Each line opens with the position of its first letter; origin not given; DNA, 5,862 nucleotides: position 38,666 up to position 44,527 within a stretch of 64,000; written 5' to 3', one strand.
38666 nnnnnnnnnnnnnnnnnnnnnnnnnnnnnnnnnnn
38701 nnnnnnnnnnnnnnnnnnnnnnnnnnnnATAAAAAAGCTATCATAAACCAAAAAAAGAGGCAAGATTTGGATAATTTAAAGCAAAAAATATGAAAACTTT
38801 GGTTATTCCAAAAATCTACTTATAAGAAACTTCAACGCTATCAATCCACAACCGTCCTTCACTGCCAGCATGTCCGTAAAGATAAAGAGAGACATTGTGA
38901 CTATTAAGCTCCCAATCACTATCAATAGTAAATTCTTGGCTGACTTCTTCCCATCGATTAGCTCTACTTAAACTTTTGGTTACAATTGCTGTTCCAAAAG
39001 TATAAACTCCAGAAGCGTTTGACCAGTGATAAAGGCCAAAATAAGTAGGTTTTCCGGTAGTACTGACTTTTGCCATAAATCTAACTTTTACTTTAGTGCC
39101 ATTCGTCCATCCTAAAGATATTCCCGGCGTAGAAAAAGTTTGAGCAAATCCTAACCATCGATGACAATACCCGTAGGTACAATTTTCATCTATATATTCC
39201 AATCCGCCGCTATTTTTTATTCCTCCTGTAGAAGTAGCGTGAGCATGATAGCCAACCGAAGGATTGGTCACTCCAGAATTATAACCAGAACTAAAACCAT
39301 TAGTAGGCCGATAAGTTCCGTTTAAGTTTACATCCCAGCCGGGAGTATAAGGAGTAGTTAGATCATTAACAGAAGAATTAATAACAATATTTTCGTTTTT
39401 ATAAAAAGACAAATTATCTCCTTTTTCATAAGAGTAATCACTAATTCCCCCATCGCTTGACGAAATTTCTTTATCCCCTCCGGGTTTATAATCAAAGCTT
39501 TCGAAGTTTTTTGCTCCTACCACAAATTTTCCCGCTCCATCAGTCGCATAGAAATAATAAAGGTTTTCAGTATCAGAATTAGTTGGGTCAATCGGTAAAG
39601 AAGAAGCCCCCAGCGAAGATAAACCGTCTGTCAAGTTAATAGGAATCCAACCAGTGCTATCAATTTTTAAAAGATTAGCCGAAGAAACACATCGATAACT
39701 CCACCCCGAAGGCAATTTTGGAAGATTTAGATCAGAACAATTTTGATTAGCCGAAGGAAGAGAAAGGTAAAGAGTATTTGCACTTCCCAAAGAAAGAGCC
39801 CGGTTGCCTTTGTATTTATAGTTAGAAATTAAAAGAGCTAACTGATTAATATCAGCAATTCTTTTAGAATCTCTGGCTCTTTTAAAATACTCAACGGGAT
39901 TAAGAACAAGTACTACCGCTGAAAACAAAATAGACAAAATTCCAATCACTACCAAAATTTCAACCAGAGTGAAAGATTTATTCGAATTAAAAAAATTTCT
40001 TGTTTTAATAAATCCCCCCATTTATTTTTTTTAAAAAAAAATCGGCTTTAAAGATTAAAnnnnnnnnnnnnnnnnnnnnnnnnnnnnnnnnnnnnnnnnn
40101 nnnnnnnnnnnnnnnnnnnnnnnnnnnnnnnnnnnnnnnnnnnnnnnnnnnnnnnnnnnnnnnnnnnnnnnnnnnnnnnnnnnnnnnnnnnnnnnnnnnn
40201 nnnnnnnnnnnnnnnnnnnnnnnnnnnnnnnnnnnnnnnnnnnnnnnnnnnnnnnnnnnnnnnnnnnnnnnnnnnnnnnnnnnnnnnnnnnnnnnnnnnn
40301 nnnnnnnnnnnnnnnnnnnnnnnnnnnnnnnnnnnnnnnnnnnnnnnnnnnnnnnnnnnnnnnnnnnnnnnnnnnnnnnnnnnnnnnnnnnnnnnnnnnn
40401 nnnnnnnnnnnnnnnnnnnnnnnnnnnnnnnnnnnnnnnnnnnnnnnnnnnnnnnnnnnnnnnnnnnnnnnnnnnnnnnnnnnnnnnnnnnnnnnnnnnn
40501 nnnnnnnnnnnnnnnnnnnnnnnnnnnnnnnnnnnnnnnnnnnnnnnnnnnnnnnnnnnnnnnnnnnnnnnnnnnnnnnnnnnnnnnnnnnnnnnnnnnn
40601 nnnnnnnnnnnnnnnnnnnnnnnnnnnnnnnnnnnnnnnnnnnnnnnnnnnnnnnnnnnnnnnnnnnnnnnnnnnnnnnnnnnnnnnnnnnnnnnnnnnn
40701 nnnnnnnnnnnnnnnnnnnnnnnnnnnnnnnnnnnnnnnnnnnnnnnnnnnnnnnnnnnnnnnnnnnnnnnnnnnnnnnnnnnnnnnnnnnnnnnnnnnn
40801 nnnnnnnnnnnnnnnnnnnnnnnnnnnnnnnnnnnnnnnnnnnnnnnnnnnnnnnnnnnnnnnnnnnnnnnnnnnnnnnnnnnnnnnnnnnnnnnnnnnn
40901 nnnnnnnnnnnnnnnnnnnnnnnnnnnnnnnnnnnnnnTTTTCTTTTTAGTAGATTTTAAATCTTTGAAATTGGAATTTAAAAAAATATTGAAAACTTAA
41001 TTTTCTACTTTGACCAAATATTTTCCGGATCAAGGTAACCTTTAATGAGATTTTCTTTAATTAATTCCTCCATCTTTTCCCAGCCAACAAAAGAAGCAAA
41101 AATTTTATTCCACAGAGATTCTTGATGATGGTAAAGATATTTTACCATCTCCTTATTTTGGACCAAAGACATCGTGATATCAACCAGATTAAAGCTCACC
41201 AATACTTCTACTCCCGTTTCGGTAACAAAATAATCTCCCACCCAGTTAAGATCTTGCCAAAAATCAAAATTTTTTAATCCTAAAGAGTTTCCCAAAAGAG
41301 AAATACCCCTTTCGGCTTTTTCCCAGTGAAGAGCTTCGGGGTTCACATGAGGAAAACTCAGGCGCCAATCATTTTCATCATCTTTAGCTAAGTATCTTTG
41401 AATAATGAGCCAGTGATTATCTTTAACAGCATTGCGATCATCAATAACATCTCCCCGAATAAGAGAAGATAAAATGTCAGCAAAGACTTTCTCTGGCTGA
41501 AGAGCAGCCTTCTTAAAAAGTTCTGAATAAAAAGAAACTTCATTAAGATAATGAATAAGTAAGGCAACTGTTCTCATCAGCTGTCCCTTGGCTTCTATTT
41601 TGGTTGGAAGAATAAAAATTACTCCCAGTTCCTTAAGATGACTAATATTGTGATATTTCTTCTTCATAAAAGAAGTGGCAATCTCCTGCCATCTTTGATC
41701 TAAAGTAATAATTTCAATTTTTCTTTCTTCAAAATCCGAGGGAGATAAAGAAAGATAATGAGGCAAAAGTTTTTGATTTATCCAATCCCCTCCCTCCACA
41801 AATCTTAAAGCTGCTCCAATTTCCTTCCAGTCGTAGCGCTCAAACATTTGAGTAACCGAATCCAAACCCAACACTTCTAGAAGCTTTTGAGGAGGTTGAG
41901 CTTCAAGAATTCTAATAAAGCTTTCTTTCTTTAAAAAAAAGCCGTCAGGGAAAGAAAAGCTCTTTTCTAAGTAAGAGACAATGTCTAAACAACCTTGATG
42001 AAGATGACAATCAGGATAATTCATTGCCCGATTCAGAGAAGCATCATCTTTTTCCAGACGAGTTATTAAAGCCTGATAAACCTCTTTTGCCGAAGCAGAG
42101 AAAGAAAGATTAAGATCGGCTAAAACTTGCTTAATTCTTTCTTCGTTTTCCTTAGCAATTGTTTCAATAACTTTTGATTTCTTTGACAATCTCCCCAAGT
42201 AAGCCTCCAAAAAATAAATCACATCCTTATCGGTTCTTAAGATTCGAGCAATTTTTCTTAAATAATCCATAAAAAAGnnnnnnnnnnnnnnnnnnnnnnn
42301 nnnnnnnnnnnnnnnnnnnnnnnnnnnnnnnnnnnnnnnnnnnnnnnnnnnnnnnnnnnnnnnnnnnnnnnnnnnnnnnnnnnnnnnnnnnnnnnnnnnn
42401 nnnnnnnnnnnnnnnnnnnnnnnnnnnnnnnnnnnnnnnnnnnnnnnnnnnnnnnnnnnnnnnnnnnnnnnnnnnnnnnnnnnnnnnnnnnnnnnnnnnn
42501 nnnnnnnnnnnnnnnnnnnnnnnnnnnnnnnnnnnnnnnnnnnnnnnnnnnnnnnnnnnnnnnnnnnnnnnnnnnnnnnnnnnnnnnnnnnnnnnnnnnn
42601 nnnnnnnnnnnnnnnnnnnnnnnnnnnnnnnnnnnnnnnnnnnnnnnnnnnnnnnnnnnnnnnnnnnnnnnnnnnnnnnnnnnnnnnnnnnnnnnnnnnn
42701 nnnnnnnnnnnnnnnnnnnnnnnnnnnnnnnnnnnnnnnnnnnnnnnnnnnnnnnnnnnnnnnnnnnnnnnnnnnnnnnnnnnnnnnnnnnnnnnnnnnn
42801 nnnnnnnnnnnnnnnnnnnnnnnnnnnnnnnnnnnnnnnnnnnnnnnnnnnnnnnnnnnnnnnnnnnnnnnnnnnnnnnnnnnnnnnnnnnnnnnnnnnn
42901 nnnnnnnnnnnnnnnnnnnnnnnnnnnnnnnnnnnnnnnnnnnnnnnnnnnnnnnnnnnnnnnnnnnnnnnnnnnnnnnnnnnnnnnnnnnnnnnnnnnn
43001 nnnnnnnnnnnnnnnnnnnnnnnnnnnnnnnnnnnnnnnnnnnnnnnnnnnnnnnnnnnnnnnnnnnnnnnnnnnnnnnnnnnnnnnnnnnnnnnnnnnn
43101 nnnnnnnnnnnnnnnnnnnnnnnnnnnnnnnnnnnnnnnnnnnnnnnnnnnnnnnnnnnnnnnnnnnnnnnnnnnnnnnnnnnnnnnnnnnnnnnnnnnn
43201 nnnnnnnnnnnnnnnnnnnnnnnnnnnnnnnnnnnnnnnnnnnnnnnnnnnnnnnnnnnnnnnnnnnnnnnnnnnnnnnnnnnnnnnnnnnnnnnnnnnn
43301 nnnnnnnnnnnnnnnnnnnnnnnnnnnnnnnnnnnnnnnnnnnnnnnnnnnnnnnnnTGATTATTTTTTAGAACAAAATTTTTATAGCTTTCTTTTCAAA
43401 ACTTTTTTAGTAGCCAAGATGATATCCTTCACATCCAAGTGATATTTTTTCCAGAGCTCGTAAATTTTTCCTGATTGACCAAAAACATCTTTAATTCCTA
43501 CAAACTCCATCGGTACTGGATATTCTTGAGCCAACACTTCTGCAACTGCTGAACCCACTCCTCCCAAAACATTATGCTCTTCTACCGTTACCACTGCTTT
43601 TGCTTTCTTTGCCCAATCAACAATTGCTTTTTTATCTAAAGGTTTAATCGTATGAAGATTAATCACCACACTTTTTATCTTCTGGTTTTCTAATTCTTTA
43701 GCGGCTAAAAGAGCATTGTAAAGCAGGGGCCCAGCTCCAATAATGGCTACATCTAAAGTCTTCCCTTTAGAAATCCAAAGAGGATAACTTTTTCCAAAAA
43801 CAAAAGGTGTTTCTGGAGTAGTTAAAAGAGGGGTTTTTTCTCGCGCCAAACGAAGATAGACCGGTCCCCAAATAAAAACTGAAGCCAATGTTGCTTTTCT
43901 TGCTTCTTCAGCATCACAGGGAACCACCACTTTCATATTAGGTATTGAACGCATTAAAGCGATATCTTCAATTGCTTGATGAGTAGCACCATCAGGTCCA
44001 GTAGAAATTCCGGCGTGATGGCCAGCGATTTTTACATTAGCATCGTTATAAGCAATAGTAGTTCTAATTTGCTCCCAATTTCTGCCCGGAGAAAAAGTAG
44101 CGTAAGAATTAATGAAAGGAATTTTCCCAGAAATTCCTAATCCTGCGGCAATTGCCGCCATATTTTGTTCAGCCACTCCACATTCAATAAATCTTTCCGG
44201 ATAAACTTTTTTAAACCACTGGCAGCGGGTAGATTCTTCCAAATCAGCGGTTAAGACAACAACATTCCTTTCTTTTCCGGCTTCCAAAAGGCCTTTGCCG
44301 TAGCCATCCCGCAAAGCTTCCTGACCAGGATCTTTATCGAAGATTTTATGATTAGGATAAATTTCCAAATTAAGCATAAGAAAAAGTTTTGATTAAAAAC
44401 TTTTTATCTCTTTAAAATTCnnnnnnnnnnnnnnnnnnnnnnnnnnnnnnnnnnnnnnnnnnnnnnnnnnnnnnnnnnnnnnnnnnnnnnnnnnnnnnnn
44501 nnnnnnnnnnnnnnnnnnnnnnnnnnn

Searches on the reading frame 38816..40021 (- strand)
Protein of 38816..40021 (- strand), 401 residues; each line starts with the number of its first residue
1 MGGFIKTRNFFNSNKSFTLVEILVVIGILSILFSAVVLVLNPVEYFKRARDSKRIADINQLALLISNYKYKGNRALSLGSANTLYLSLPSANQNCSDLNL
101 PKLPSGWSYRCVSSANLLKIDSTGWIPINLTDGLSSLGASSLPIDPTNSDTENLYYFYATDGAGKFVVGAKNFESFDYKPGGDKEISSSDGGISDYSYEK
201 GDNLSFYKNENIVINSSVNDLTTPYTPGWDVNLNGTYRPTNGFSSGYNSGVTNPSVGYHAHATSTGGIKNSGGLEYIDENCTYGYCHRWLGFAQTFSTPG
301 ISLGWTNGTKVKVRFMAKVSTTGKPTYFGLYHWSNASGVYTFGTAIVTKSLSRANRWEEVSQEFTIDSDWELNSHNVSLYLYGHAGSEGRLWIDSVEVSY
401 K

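Call 5: search_protein_families(library=pfam, proteins=[window:38816-40021:-], max_evalue=0.001)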
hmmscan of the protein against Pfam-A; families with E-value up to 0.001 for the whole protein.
window:38816-40021:- (401 aa): 1 family
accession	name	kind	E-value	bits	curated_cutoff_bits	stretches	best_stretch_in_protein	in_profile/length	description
PF07963.17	N_methyl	-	7.3e-06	25.8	21.2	1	12-36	2-26/27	Prokaryotic N-terminal methylation motif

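Call 13: search_protein_families(library=ncbifam, proteins=[window:38816-40021:-], max_evalue=0.01)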
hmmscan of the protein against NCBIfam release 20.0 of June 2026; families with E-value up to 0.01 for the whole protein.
window:38816-40021:- (401 aa): 4 families
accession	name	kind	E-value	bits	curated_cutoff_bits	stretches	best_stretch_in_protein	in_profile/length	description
TIGR01708.2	typeII_sec_gspH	equivalog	0.0026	17.8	80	1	17-41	4-28/169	type II secretion system minor pseudopilin GspH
TIGR01710.1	typeII_sec_gspG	equivalog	0.0037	17.3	88.85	1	16-69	2-53/134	type II secretion system major pseudopilin GspG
NF007862.0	PRK10574.1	equivalog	0.0075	16.4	138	0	13-36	3-25/145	prepilin peptidase-dependent pilin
TIGR02596.1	TIGR02596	subfamily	0.01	16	70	0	17-43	1-27/196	Verru_Chthon cassette protein D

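Call 56: search_solved_structures(query=window:38816-40021:-, max_evalue=1)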
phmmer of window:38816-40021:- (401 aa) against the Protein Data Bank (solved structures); distinct sequences matched with E-value up to 1: 5.
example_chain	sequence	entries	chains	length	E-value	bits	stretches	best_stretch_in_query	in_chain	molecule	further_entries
6xxd_A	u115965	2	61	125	0.0071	18.4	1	17-93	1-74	PilA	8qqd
5wda_A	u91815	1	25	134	0.03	16.4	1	17-121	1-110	General secretion pathway protein G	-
9egp_A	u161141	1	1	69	0.1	14.6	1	12-67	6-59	Geopilin domain 1 protein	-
7tgg_A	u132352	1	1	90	0.27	13.3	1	12-62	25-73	Geopilin domain 1 protein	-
6gv9_A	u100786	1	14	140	0.52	12.3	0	17-36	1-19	Prepilin peptidase-dependent protein D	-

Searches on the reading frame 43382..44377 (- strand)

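Call 5: search_protein_families(library=pfam, proteins=[window:43382-44377:-], max_evalue=0.001)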
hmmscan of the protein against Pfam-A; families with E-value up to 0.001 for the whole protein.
window:43382-44377:- (331 aa): 4 families
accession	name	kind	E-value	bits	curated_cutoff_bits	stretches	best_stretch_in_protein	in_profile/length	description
PF02779.29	Transket_pyr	-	2.3e-39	135.3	27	1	30-182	13-172/174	Transketolase, pyrimidine binding domain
PF02780.25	Transketolase_C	-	9.4e-26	90.6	25.9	1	209-319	11-124/124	Transketolase, C-terminal domain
PF22613.1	Transketolase_C_1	-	0.0002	22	27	1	206-314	10-112/113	Transketolase-like TK C-terminal domain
PF17147.9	PFOR_II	-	0.00023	21.9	27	1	209-286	2-79/102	Pyruvate:ferredoxin oxidoreductase core domain II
